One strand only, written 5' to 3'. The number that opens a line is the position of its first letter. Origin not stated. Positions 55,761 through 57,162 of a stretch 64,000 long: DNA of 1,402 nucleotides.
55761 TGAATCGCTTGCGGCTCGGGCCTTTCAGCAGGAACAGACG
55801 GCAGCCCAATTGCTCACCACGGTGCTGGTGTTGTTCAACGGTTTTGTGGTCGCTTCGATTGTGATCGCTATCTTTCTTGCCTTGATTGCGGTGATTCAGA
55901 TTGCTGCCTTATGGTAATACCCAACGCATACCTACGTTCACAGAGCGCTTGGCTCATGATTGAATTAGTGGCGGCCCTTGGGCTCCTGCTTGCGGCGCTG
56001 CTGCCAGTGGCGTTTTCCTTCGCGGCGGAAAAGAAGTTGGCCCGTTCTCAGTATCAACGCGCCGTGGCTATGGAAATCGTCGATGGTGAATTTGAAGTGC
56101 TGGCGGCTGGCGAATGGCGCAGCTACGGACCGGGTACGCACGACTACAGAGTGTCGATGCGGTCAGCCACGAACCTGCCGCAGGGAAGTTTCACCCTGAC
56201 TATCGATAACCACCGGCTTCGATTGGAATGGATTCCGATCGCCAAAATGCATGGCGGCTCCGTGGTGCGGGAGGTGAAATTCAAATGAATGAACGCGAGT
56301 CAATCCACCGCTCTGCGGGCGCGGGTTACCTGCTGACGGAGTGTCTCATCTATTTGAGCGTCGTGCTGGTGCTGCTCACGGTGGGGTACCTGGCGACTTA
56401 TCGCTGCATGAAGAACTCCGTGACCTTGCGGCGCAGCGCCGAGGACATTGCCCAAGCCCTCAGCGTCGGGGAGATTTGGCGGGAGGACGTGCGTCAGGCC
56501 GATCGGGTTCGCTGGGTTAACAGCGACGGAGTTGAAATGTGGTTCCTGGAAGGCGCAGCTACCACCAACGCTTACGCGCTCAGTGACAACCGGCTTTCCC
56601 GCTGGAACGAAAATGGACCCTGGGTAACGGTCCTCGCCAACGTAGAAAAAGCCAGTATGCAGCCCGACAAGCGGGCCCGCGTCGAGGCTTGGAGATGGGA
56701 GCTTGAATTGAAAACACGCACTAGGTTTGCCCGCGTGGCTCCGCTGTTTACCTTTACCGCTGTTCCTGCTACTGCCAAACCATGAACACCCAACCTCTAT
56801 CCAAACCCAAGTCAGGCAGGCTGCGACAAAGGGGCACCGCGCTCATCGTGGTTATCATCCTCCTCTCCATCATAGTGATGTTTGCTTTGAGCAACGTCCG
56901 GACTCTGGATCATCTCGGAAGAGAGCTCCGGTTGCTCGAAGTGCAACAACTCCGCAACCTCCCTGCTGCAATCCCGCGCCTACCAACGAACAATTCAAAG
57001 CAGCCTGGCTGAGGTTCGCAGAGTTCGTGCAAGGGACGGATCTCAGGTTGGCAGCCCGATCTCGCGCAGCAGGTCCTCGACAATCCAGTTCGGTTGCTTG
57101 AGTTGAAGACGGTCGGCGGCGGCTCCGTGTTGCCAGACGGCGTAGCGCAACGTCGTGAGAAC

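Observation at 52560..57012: Compact secretin-less, major-pilin-less type IV filament / T2SS-like module embedded in housekeeping genes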

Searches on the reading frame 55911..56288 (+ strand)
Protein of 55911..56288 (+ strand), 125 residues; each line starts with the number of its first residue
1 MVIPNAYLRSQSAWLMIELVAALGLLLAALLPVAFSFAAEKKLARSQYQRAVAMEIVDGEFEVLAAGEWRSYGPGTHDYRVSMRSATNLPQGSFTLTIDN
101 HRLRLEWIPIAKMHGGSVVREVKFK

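Call 3: search_protein_families(library=pfam, proteins=[window:55911-56288:+], max_evalue=1)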
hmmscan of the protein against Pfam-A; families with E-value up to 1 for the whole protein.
window:55911-56288:+ (125 aa): 0 families

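Call 4: search_protein_families(library=ncbifam, proteins=[window:55911-56288:+], max_evalue=1)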
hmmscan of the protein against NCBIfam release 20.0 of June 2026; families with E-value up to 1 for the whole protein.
window:55911-56288:+ (125 aa): 0 families

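Call 21: find_homologous_proteins(query=window:55911-56288:+, max_evalue=0.001)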
Query window:55911-56288:+ (125 aa): 1414 proteins with E <= 0.001 among 1837 candidates; the best 120 are listed.
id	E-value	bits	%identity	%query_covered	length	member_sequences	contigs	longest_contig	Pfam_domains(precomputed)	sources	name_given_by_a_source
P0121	2.3e-64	233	100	88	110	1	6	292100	-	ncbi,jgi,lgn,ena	-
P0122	1.8e-46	175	69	97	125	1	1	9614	-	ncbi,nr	ncbi:MAG TPA: hypothetical protein VN673_14380 [Clostridia bacterium]|nr:hypothetical protein [Clost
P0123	3.9e-46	174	66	100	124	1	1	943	-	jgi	jgi:type II secretory pathway pseudopilin PulG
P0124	1.0e-43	166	66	92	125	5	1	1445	-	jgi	-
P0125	1.1e-43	166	63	100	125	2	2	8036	-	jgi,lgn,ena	-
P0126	1.7e-43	166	65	90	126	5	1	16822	-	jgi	jgi:hypothetical protein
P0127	6.1e-43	164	67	90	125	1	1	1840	-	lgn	-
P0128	5.6e-42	161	65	93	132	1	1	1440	-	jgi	jgi:type II secretory pathway pseudopilin PulG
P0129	1.0e-41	160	64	100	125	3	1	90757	-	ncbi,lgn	-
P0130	1.2e-41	160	63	100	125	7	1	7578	-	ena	-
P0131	3.4e-41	158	60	100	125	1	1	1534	-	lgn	-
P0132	4.6e-41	158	61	99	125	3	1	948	-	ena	-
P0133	5.0e-41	158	61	99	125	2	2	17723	-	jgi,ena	jgi:hypothetical protein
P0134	1.2e-40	157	69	89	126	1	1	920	-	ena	-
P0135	1.6e-40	156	63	99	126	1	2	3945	-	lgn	-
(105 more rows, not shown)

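Call 31: predict_structure(alignment_id=A2)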
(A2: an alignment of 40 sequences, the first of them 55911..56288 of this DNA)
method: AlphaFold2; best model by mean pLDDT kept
length: 125 residues; sequences in the alignment: 40
mean_pLDDT: 83.8   pTM: 0.60
mean pLDDT of the five models: 83.8, 83.5, 83.0, 82.3, 82.1
residues with pLDDT >= 90: 28; 70-90: 83; 50-70: 13; < 50: 1
segments of 3 or more residues with pLDDT < 50: none
pLDDT, mean of each block of 10 residues (from residue 1): 62 87 96 88 86 87 86 88 71 88 89 80 79
secondary structure, 60 per line:
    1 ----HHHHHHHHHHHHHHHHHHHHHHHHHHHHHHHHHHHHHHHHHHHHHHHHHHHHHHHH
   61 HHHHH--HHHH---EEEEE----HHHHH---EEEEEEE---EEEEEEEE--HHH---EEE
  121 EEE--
elements in order: H5-65 H68-71 E75-79 H84-88 E92-98 E102-109 E118-123

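Call 35: fold_search(model_id=the predicted structure, library=pdb)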
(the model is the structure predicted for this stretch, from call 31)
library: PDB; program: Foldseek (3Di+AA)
matches with E <= 10: 518; with E <= 0.001: 0
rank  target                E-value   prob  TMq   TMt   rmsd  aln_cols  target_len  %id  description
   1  9laa_A                2.8e-01  0.33  0.26  0.25  13.8        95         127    8  Cryo-EM structure of Shewanella oneidensis MR-1 PilA pili. (released 2026-01-07)
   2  8fl0_LE               3.4e-01  0.12  0.19  0.19   7.2        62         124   10  Human nucleolar pre-60S ribosomal subunit (State H) (released 2023-07-12)
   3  7p2p_C                6.4e-01  0.10  0.23  0.18  28.6       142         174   11  Human Signal Peptidase Complex Paralog A (SPC-A) (released 2021-10-06)
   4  3nje_A                6.8e-01  0.20  0.22  0.19   4.0        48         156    6  Structure of the Minor Pseudopilin XcpW from the Pseudomonas aeruginosa Type II Secretion System (released 2011-02-02)
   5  5v38_A                8.2e-01  0.15  0.19  0.07   3.7        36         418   11  Crystal Structure of The Receptor-binding Domain of Botulinum Neurotoxin Type HA (released 2017-03-22)
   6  5jne_H                8.8e-01  0.41  0.22  0.11   2.5        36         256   19  E2-SUMO-Siz1 E3-SUMO-PCNA complex (released 2016-08-10)
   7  3gyx_B                8.8e-01  0.25  0.23  0.18   3.8        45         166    9  Crystal structure of adenylylsulfate reductase from Desulfovibrio gigas (released 2009-12-15)
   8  6hxv_A                9.3e-01  0.41  0.28  0.22   4.0        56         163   11  Crystal structure of the head and coiled-coil domains of zebrafish CCDC61 (F129E/D130A) (released 2020-04-29)
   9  5xcj_A                9.3e-01  0.11  0.20  0.16   6.4        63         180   13  Crystal structure of Vps29 single mutant (D62A) from Entamoeba histolytica (released 2017-10-18)
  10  6hxv_B                1.1e+00  0.57  0.29  0.23   3.0        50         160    8  Crystal structure of the head and coiled-coil domains of zebrafish CCDC61 (F129E/D130A) (released 2020-04-29)
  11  7aak_A                1.1e+00  0.23  0.21  0.09   3.9        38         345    8  Human porphobilinogen deaminase R173W mutant crystallized in the ES2 intermediate state (released 2021-02-17)
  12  7ccy_C                1.1e+00  0.12  0.18  0.09   4.1        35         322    8  Crystal structure of the 2-iodoporphobilinogen-bound holo form of human hydroxymethylbilane synthase (released 2021-03-17)
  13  7aaj_A                1.1e+00  0.12  0.18  0.09   4.0        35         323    8  Human porphobilinogen deaminase in complex with cofactor (released 2021-02-17)
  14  6hxt_C                1.1e+00  0.44  0.28  0.28   3.3        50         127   14  Crystal structure of the head domain of human CCDC61 (released 2020-04-29)
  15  9hkj                  1.1e+00  0.35  0.28  0.39   4.9        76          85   16  Structure of Formosin D (released 2025-12-17)
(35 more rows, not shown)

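Call 64: search_protein_families(library=pfam, alignment_id=A2, max_evalue=1)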
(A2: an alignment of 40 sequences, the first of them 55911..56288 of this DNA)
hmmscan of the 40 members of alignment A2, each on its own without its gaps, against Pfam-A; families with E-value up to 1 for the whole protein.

A. member 1, window:55911-56288:+ (125 aa): 0 families

B. families by the number of members that match (of 40 scanned): 11 families
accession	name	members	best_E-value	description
PF07963.17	N_methyl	9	0.0081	Prokaryotic N-terminal methylation motif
PF07495.19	Y_Y_Y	6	0.039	Y_Y_Y domain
PF06865.17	Ppnp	6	0.041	Pyrimidine/purine nucleoside phosphorylase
PF00080.25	Sod_Cu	4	0.00033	Copper/zinc superoxide dismutase (SODC)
PF01816.23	LRV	4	0.049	Leucine rich repeat variant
PF12595.13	iRhom1-2_N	1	0.0093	Inactive rhomboid proteins 1/2, N-terminal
PF14341.11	PilX_N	1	0.055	PilX N-terminal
PF07898.18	DUF1676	1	0.087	Protein of unknown function (DUF1676)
PF17256.7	ANAPC16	1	0.16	Anaphase-promoting complex, subunit 16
PF18159.6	S_4TM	1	0.19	SMODS-associating 4TM effector domain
PF03422.21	CBM_6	1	0.26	Carbohydrate binding module (family 6)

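Call 73: search_solved_structures(query=A2, max_evalue=10)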
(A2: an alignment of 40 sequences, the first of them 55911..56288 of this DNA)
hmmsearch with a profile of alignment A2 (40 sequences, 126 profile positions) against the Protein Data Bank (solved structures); distinct sequences matched with E-value up to 10: 4.
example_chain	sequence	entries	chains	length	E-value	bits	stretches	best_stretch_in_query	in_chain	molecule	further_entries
3ivr_A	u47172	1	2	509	0.3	14.4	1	11-41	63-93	Putative long-chain-fatty-acid CoA ligase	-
3lpw_A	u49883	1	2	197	0.36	14.1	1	85-117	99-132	A77-A78 domain from Titin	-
7vd5_Z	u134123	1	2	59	0.93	12.8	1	15-52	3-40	Photosystem II reaction center protein Z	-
6j3y_Z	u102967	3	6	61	1.1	12.6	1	15-52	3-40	Photosystem II reaction center protein Z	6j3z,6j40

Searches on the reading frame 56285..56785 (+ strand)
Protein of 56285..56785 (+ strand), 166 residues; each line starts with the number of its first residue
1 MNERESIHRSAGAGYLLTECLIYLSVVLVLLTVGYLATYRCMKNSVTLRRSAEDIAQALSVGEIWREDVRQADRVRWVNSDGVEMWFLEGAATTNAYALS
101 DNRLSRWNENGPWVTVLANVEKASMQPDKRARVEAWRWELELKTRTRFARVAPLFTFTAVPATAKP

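Call 3: search_protein_families(library=pfam, proteins=[window:56285-56785:+], max_evalue=1)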
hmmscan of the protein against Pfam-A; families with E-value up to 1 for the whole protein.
window:56285-56785:+ (166 aa): 0 families

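Call 4: search_protein_families(library=ncbifam, proteins=[window:56285-56785:+], max_evalue=1)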
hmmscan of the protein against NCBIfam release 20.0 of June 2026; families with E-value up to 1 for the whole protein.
window:56285-56785:+ (166 aa): 1 family
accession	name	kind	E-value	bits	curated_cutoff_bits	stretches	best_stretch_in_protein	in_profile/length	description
NF007800.0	PRK10506.1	equivalog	0.038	13.8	158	1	12-95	8-89/163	prepilin peptidase-dependent protein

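Call 22: find_homologous_proteins(query=window:56285-56785:+, max_evalue=0.001)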
Query window:56285-56785:+ (166 aa): 28 proteins with E <= 0.001 among 130 candidates.
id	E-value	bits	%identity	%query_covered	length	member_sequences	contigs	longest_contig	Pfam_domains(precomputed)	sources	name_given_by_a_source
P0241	1.1e-98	346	93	100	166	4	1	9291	-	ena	-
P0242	1.7e-47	179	54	100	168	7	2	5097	-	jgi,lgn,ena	-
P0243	7.1e-45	171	56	93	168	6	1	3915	-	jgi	jgi:hypothetical protein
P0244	1.9e-43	166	49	100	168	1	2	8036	-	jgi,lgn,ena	-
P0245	1.2e-42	164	49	95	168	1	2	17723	-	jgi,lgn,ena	-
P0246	2.4e-38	150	45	99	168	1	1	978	-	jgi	-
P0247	5.5e-38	148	50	97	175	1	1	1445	-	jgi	jgi:type II secretory pathway component PulJ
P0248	1.4e-33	134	47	92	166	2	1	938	-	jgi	-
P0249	5.1e-31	126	46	91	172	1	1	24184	-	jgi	jgi:hypothetical protein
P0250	1.3e-30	124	45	89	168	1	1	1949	-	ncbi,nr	ncbi:MAG TPA: prepilin-type N-terminal cleavage/methylation domain-containing protein [Candidatus Pa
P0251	1.1e-29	121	44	90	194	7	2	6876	-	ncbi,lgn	-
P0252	3.1e-29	120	43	96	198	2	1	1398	-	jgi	-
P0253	1.0e-28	118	45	92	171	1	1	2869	-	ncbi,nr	ncbi:MAG: hypothetical protein JWR69_382 [Pedosphaera sp.]|nr:hypothetical protein [Pedosphaera sp.]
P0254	2.5e-27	114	42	90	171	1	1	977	-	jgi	jgi:hypothetical protein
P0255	4.7e-27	113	42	91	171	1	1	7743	-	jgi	jgi:hypothetical protein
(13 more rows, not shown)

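Call 33: predict_structure(alignment_id=A3)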
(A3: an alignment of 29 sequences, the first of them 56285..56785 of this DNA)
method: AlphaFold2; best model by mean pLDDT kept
length: 166 residues; sequences in the alignment: 29
mean_pLDDT: 83.3   pTM: 0.67
mean pLDDT of the five models: 83.3, 83.1, 82.5, 79.4, 78.7
residues with pLDDT >= 90: 63; 70-90: 77; 50-70: 22; < 50: 4
segments of 3 or more residues with pLDDT < 50: 1-3
pLDDT, mean of each block of 10 residues (from residue 1): 47 74 95 94 82 89 92 86 88 90 91 92 82 79 76 85 69
secondary structure, 60 per line:
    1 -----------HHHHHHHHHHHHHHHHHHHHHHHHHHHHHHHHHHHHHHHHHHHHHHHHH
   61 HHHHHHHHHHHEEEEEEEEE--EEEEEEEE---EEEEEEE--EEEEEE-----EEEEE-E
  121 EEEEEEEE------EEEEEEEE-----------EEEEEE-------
elements in order: H12-71 E72-80 E83-90 E94-100 E103-108 E114-118 E120-128 E135-142 E154-159

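Call 36: fold_search(model_id=the predicted structure, library=pdb)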
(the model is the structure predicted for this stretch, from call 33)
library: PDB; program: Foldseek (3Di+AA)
matches with E <= 10: 760; with E <= 0.001: 0
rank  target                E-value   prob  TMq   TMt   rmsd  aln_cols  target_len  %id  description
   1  3nje_A                2.2e-02  1.00  0.43  0.46   6.7       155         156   12  Structure of the Minor Pseudopilin XcpW from the Pseudomonas aeruginosa Type II Secretion System (released 2011-02-02)
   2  4zjm_B                5.0e-02  0.72  0.21  0.28   9.6        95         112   16  Crystal Structure of Mycobacterium tuberculosis LpqH (Rv3763) (released 2015-05-13)
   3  4zjm_A                9.2e-02  0.60  0.21  0.29   9.6        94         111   16  Crystal Structure of Mycobacterium tuberculosis LpqH (Rv3763) (released 2015-05-13)
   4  4dx9_g                9.7e-02  0.90  0.26  0.32   4.9        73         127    7  ICAP1 in complex with integrin beta 1 cytoplasmic tail (released 2013-01-09)
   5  8cht_C                1.1e-01  0.35  0.19  0.22  16.9       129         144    9  Crystal structure of human PURA (fragment Glu57-Glu212, PUR repeat I and II) (released 2024-02-21)
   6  8t5j                  1.1e-01  0.66  0.24  0.25   7.4       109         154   12  Crystal structure of outer membrane lipoprotein carrier protein (LolA) from Francisella philomiragia (released 2023-06-28)
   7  4zjm_C                1.5e-01  0.47  0.21  0.28   9.7        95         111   16  Crystal Structure of Mycobacterium tuberculosis LpqH (Rv3763) (released 2015-05-13)
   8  4zjm_E                1.9e-01  0.41  0.21  0.28   9.8        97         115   16  Crystal Structure of Mycobacterium tuberculosis LpqH (Rv3763) (released 2015-05-13)
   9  6zqd_CH               1.9e-01  0.30  0.19  0.09  11.3        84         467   15  Cryo-EM structure of the 90S pre-ribosome from Saccharomyces cerevisiae, state Post-A1 (released 2020-09-23)
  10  7fds_B                2.0e-01  0.35  0.20  0.26  10.1        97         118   16  High resolution crystal structure of LpqH from Mycobacterium tuberculosis (released 2021-12-15)
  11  4zjm_G                2.1e-01  0.41  0.21  0.28   9.7        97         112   16  Crystal Structure of Mycobacterium tuberculosis LpqH (Rv3763) (released 2015-05-13)
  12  2gcl_B                2.2e-01  0.16  0.15  0.12  10.9        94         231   14  Structure of the Pob3 Middle domain (released 2006-05-23)
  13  4pq0                  2.3e-01  0.60  0.20  0.16   8.3        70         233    8  Crystal structure of POB3 middle domain at 1.65A (released 2014-03-26)
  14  4zjm_D                2.9e-01  0.35  0.21  0.29   9.7        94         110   16  Crystal Structure of Mycobacterium tuberculosis LpqH (Rv3763) (released 2015-05-13)
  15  1orh_A                2.9e-01  0.25  0.21  0.13  12.1       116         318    9  Structure of the Predominant Protein Arginine Methyltransferase PRMT1 (released 2003-08-26)
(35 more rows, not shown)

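Call 65: search_protein_families(library=pfam, alignment_id=A3, max_evalue=1)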
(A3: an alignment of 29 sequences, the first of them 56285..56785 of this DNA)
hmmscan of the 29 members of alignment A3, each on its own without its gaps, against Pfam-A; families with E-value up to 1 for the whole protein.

A. member 1, window:56285-56785:+ (166 aa): 0 families

B. families by the number of members that match (of 29 scanned): 13 families
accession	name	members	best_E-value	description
PF07963.17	N_methyl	10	2.2e-05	Prokaryotic N-terminal methylation motif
PF15980.10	ComGF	6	0.0022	Putative Competence protein ComGF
PF17247.7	DUF5316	1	0.023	Family of unknown function (DUF5316)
PF06069.16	PerC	1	0.028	PerC transcriptional activator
PF19480.5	DUF6016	1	0.069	Domain of unknown function (DUF6016)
PF03739.19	LptF_LptG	1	0.098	Lipopolysaccharide export system permease LptF/LptG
PF10946.13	DUF2625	1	0.14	Protein of unknown function DUF2625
PF17914.6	HopA1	1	0.16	HopA1 effector protein family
PF19762.4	DUF6249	1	0.19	Domain of unknown function (DUF6249)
PF05434.16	Tmemb_9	1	0.29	TMEM9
PF19119.5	DUF5803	1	0.34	Family of unknown function (DUF5803)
PF11314.13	DUF3117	1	0.35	Protein of unknown function (DUF3117)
PF23711.1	DUF7156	1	0.56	Family of unknown function (DUF7156)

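Call 72: search_solved_structures(query=A3, max_evalue=10)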
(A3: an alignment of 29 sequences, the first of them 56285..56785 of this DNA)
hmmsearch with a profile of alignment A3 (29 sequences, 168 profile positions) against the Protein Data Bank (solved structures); distinct sequences matched with E-value up to 10: 8.
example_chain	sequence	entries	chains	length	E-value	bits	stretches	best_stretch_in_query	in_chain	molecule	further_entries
7tgg_A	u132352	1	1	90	0.29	13.9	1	7-59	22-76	Geopilin domain 1 protein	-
9laa_A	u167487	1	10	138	0.56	12.9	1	7-45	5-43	Type IV pilin protein PilA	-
9egp_A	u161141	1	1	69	0.57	12.9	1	8-42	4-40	Geopilin domain 1 protein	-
2f9d_P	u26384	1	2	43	0.69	12.6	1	132-148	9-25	Splicing factor 3B subunit 1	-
3lqv_P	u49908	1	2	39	0.9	12.3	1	132-148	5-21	Splicing factor 3B subunit 1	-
2f9j_P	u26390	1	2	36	0.95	12.2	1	133-148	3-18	Splicing factor 3B subunit 1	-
3dfg_A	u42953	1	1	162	1.1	12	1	60-92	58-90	Regulatory protein recX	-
2fho_A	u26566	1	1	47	1.6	11.5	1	132-148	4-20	spliceosomal protein SF3b155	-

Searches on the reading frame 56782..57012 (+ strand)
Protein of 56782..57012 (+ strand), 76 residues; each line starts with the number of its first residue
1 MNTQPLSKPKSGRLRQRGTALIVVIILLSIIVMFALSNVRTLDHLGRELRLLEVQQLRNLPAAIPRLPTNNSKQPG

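Call 3: search_protein_families(library=pfam, proteins=[window:56782-57012:+], max_evalue=1)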
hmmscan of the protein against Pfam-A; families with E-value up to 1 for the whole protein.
window:56782-57012:+ (76 aa): 1 family
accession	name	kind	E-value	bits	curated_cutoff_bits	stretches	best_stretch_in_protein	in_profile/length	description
PF17571.7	DUF5477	-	0.039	14.6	25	1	1-45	1-41/77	Family of unknown function (DUF5477)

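Call 4: search_protein_families(library=ncbifam, proteins=[window:56782-57012:+], max_evalue=1)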
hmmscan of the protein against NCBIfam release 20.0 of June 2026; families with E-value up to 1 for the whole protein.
window:56782-57012:+ (76 aa): 4 families
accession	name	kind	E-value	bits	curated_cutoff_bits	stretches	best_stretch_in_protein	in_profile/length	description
NF037980.1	T2SS_GspK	equivalog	0.11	12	130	1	16-54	1-36/307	type II secretion system minor pseudopilin GspK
NF007800.0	PRK10506.1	equivalog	0.13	12.1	158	1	15-57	7-50/163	prepilin peptidase-dependent protein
NF051896.1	tapirin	equivalog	0.13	10.5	600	1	13-38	14-39/660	cellulose-binding protein tapirin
NF007848.0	PRK10557.1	equivalog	0.24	10.7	120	1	13-51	7-45/192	prepilin peptidase-dependent protein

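Call 70: search_protein_families(library=pfam, alignment_id=A4, max_evalue=1)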
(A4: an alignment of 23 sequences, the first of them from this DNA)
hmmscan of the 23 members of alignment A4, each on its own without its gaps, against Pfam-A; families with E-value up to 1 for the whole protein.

A. member 1, seq(76 aa): 1 family
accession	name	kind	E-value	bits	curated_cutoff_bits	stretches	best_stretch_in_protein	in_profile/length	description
PF17571.7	DUF5477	-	0.039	14.6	25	1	1-45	1-41/77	Family of unknown function (DUF5477)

B. families by the number of members that match (of 23 scanned): 38 families (the first 25 are shown)
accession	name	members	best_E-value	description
PF07219.19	HemY_N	2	0.017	HemY protein N-terminus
PF13150.11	TraL_transposon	2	0.038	Conjugative transposon protein TraL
PF21529.2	GLV1-2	2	0.064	Gloven 1/2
PF05568.16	ASFV_J13L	1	1.1e-05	African swine fever virus J13L protein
PF04932.20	Wzy_C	1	0.015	O-Antigen ligase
PF02203.21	TarH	1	0.017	Tar ligand binding domain homologue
PF08085.16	Entericidin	1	0.018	Entericidin EcnA/B family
PF03619.22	Solute_trans_a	1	0.019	Organic solute transporter Ostalpha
PF19495.4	DUF6030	1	0.021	Family of unknown function (DUF6030)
PF19167.5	DUF5849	1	0.025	Family of unknown function (DUF5849)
PF06691.16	DUF1189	1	0.029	Protein of unknown function (DUF1189)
PF06365.17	CD34_antigen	1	0.031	CD34/Podocalyxin family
PF20517.3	TMEM127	1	0.035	Transmembrane protein 127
PF17571.7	DUF5477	1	0.039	Family of unknown function (DUF5477)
PF15940.10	YjcB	1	0.04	Family of unknown function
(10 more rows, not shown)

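Call 71: search_solved_structures(query=A4, max_evalue=10)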
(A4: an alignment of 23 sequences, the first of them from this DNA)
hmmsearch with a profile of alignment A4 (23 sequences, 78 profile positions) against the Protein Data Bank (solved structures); distinct sequences matched with E-value up to 10: 5.
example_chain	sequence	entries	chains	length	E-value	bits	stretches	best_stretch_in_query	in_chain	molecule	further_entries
8eug_K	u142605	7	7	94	0.91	12.5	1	40-64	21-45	60S ribosomal protein L43-A | Large ribosomal subunit protein eL43A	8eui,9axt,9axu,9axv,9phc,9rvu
9hmf_O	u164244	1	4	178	2.8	10.9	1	6-35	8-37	Flagellar protein FliL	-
4qnc_A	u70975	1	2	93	3.2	10.7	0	29-57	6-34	chemical transport protein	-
5uhq_A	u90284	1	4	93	5.6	9.9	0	29-57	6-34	Sugar transporter SemiSWEET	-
5uhs_A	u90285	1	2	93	7.9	9.5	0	29-57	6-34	Sugar transporter SemiSWEET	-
